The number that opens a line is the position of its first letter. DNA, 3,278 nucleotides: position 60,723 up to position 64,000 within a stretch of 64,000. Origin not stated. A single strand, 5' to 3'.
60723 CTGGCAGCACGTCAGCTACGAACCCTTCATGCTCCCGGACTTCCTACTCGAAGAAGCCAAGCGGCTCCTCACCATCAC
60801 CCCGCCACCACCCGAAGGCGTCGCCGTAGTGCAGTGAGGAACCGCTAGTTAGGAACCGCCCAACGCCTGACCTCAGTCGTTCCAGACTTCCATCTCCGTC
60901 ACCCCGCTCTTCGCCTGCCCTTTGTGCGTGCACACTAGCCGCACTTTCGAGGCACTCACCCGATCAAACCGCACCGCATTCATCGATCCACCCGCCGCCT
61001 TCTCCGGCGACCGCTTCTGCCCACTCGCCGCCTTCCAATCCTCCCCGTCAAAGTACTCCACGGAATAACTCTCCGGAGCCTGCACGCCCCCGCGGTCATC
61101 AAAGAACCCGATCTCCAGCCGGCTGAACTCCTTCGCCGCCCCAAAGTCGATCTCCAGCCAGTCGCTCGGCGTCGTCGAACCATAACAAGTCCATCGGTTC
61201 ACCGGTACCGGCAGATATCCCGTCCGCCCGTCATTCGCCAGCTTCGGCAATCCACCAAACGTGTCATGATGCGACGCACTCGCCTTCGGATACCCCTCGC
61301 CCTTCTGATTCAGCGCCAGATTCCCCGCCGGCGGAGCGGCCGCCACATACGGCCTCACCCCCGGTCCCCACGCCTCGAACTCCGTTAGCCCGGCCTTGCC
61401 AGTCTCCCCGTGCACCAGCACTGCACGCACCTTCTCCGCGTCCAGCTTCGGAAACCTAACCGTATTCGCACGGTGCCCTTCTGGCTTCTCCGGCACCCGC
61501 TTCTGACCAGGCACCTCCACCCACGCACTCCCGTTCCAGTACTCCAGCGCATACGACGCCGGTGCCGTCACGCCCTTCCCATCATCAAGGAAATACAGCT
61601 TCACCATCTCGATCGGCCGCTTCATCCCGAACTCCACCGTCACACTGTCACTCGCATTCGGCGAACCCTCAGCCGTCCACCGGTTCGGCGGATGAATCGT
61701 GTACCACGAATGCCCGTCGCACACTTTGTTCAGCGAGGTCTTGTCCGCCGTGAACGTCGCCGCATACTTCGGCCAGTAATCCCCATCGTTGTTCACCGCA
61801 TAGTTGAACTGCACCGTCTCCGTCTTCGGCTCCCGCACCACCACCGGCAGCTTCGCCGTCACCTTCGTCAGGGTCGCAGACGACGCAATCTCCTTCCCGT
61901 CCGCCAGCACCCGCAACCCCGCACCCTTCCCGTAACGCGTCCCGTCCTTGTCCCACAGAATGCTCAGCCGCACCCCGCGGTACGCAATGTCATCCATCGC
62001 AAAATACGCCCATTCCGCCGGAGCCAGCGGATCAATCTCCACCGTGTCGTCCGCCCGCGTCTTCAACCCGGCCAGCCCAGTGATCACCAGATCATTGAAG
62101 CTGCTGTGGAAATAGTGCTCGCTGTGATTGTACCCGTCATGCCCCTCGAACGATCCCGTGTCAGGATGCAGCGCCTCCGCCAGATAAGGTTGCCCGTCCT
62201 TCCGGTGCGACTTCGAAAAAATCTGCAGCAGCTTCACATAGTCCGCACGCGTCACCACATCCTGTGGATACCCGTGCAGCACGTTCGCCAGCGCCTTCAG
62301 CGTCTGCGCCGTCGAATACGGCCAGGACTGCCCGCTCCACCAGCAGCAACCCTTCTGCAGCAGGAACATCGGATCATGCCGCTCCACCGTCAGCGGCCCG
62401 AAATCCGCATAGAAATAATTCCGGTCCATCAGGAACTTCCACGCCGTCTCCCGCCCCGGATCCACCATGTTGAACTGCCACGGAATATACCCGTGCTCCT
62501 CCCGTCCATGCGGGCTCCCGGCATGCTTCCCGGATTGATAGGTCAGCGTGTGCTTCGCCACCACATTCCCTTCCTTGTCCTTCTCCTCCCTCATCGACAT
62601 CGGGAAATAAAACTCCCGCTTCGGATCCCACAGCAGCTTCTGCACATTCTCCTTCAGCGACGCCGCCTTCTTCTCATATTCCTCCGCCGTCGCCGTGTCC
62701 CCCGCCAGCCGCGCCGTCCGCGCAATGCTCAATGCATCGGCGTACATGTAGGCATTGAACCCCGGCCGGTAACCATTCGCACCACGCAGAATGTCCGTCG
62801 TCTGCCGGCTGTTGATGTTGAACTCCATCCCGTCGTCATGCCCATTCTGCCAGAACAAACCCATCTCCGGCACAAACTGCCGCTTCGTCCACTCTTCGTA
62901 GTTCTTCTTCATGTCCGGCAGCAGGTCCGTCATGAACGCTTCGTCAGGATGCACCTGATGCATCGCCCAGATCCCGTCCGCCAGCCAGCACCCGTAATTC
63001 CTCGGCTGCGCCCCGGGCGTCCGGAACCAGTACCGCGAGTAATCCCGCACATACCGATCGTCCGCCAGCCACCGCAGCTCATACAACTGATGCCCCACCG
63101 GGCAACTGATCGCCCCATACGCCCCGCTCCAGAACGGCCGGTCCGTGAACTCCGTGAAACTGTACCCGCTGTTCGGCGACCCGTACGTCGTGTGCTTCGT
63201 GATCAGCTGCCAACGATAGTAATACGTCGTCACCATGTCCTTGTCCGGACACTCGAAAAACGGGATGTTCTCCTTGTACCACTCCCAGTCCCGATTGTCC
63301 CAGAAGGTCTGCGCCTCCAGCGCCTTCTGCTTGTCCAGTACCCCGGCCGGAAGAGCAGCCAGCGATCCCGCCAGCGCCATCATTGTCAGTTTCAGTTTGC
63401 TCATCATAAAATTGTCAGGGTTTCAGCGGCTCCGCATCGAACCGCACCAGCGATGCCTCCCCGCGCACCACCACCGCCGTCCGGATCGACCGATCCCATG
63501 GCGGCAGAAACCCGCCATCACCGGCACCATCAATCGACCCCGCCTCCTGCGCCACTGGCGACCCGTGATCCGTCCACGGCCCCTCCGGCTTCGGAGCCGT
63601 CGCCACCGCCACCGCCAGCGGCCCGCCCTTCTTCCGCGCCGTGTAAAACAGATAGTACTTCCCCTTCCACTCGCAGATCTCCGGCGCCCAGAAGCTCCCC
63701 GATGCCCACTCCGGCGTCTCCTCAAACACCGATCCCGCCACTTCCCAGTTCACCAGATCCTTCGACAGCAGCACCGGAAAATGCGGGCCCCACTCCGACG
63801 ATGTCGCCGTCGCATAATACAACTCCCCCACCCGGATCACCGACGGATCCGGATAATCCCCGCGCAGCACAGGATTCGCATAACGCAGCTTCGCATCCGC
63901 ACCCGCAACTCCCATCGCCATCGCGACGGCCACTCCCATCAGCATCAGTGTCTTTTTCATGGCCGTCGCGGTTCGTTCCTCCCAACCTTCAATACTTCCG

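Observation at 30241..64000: Extreme orientation-independent strand asymmetry at synonymous sites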

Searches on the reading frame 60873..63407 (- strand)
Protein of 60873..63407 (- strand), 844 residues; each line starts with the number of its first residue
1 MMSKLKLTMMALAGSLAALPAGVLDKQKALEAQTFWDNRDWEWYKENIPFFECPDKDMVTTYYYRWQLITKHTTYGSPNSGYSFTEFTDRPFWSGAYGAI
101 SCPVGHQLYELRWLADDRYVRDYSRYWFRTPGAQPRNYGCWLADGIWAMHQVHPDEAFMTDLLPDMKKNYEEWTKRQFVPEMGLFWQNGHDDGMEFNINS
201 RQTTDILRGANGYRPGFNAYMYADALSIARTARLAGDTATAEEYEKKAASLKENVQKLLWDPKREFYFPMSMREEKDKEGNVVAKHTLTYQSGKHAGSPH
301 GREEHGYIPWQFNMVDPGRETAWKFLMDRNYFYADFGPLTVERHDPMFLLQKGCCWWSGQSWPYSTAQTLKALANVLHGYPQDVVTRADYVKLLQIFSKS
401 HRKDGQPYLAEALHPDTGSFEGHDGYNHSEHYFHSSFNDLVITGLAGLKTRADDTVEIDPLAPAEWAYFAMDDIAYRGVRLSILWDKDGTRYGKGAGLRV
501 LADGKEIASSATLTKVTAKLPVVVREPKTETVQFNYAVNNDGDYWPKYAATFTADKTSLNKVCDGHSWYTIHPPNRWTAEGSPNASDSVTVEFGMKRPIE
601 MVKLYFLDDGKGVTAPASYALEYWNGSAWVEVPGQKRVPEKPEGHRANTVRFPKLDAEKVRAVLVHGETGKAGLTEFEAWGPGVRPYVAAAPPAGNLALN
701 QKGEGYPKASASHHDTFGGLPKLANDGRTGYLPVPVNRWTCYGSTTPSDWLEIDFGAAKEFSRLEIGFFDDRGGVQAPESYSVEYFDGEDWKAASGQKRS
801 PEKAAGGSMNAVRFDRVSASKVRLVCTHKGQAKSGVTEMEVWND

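Call 27: search_protein_families(library=pfam, proteins=[window:60873-63407:-])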
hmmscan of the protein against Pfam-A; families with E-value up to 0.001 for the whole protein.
window:60873-63407:- (844 aa): 6 families
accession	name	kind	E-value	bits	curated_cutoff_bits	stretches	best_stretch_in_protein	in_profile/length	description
PF22422.2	MGH1-like_GH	-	9.7e-74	249.5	27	1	97-429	2-356/356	Mannosylglycerate hydrolase MGH1-like glycoside hydrolase domain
PF00754.31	F5_F8_type_C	-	1.4e-19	70.9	28.2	2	709-832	2-118/127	F5/8 type C domain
PF22633.2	F5_F8_type_C_2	-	7.5e-18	65.4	27.8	2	724-824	2-91/91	NedA-like, galactose-binding domain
PF21606.3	BgaA-like_CBM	-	2e-15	57.6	27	2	553-638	8-97/160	Beta-galactosidase-like, Galactose-binding domain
PF03633.20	Glyco_hydro_65C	-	6.6e-09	35.9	22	1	452-507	4-60/62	Glycosyl hydrolase family 65, C-terminal domain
PF01204.24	Trehalase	-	1e-06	28.4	21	1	217-279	309-371/512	Trehalase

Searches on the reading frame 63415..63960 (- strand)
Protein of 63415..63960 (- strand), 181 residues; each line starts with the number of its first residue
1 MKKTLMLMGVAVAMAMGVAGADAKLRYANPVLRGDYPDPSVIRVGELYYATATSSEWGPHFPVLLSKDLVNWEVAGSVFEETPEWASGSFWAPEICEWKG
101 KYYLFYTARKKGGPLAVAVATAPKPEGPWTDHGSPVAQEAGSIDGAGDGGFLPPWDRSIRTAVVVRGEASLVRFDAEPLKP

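Call 16: find_encoding_contigs(protein=window:63415-63960:-, flank=10000, max_places=4)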
Protein window:63415-63960:- (181 aa): 2 contigs read that carry it; 2 places shown.
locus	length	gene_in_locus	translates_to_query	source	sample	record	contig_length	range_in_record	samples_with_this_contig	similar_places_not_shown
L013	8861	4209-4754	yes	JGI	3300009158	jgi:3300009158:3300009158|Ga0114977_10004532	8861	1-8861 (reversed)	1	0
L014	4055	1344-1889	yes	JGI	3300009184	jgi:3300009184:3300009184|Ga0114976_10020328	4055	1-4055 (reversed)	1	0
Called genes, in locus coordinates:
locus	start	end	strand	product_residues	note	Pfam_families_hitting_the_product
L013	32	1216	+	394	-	PF13304:AAA_21 (faint), PF00005:ABC_tran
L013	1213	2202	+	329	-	PF02653:BPD_transp_2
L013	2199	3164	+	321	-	PF02653:BPD_transp_2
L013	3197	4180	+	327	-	PF00532:Peripla_BP_1, PF13407:Peripla_BP_4, PF13377:Peripla_BP_3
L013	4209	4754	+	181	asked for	PF04616:Glyco_hydro_43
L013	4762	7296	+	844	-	PF22422:MGH1-like_GH, PF01204:Trehalase (weak), PF03633:Glyco_hydro_65C, PF21606:BgaA-like_CBM (faint), PF00754:F5_F8_type_C, PF22633:F5_F8_type_C_2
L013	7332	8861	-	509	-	?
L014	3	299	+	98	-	?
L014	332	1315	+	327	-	PF00532:Peripla_BP_1, PF13407:Peripla_BP_4, PF13377:Peripla_BP_3 (weak)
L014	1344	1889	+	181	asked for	PF04616:Glyco_hydro_43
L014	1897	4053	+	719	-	?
